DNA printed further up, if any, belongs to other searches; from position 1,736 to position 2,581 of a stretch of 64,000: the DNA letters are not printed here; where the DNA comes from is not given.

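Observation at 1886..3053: Phage-encoded NAD+ module: nicotinamidase (PncA) coupled to NadD/NMNAT, with a NUDIX hydrolase nearby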

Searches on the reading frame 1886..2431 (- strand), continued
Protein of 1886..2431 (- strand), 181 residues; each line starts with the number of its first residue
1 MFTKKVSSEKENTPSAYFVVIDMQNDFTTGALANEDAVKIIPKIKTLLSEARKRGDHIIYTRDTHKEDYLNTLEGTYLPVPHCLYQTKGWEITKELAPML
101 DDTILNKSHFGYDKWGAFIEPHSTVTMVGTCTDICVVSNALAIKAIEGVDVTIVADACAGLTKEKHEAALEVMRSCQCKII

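Call 70: search_protein_families(library=pfam, proteins=[L027:8037-8546:+, L027:8550-9386:+, L027:9349-10851:+, L027:10851-11312:+, L027:11309-11722:+, L027:11715-12458:+, L027:7579-8040:+, L001:11088-11507:+, L089:4835-5443:+, L093:9377-9937:+], max_evalue=0.001)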
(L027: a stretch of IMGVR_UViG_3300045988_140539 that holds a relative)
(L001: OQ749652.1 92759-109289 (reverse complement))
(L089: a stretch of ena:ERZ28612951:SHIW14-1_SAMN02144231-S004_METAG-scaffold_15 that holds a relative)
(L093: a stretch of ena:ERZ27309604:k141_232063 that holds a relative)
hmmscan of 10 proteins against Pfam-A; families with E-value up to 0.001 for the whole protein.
L027:8037-8546:+ (169 aa): 1 family
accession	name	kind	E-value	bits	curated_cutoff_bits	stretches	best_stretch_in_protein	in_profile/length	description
PF00857.26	Isochorismatase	-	3e-30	106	27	1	4-167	2-171/175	Isochorismatase domain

L027:8550-9386:+ (278 aa): 2 families
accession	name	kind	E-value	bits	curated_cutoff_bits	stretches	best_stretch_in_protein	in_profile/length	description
PF00156.33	Pribosyltran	-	1.9e-07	31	26.3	1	167-244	55-134/158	Phosphoribosyl transferase domain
PF14572.12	Pribosyl_synth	-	0.00038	20.9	27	1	194-264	80-144/184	Phosphoribosyl synthetase-associated domain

L027:9349-10851:+ (500 aa): 2 families
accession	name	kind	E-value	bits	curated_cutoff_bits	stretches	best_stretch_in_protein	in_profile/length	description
PF04095.22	NAPRTase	-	1.2e-26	94.4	20.8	1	196-461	2-222/239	Nicotinate phosphoribosyltransferase (NAPRTase) family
PF18127.6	NAMPT_N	-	2.5e-10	41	25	1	21-79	3-60/98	Nicotinamide phosphoribosyltransferase, N-terminal domain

L027:10851-11312:+ (153 aa): 1 family
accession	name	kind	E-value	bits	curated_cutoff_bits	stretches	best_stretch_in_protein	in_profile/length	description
PF01661.27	Macro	-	0.00091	19.6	22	0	19-135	2-117/118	Macro domain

L027:11309-11722:+ (137 aa): 1 family
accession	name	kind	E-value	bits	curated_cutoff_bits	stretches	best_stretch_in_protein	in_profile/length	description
PF08719.17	NADAR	-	5e-27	95.6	35.1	1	8-135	9-163/163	NADAR domain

L027:11715-12458:+ (247 aa): 2 families
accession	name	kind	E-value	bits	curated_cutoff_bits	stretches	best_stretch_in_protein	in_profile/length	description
PF02540.23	NAD_synthase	-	5.3e-53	180.1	21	1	10-238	2-240/242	NAD synthase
PF06508.19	QueC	-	7.1e-05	22.8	22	1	30-99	2-71/210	Queuosine biosynthesis protein QueC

L027:7579-8040:+ (153 aa): 0 families

L001:11088-11507:+ (139 aa): 0 families

L089:4835-5443:+ (202 aa): 0 families

L093:9377-9937:+ (186 aa): 1 family
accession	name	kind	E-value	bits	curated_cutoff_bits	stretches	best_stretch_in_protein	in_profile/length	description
PF01467.32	CTP_transf_like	-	6.7e-19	68.8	21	1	6-166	1-132/133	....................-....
